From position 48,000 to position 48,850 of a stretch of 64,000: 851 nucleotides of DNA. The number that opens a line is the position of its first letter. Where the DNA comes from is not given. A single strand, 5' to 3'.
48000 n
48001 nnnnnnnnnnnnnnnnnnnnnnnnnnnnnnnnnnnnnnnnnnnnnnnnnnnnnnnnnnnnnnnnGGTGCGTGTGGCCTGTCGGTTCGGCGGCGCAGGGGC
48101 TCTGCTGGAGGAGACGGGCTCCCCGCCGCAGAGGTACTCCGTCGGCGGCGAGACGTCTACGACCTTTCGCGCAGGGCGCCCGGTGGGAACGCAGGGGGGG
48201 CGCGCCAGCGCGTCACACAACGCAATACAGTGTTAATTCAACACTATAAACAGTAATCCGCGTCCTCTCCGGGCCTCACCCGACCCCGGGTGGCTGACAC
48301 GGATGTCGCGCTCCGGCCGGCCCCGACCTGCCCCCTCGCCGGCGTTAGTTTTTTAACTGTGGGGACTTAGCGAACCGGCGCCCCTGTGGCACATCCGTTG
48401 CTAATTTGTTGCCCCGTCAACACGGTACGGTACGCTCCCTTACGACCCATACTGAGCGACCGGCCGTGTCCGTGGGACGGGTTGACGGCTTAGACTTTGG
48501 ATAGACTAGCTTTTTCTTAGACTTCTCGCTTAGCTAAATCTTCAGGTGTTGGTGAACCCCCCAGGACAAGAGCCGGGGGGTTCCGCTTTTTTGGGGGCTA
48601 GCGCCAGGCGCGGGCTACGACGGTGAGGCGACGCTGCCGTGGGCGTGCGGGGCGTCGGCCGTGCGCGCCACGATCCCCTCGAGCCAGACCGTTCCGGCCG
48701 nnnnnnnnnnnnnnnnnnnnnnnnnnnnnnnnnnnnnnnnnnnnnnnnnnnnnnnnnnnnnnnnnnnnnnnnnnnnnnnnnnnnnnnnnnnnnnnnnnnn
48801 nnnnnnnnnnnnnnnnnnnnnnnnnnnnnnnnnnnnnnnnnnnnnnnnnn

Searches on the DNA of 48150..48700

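Call 73: search_rna_families(source=window, start=48150, end=48700, threshold=evalue, max_evalue=1)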
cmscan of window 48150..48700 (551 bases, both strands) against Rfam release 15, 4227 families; matches with E-value up to 1: 2.
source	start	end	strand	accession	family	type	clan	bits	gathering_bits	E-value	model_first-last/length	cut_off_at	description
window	48487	48592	+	RF01772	rnk_pseudo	Cis-reg; leader;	-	23.6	55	0.1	1-108/108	no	Pseudomonas rnk leader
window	48528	48588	-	RF02276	Hammerhead_II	Gene; ribozyme;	CL00010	17.5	37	0.76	1-66/66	no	Hammerhead ribozyme (type II)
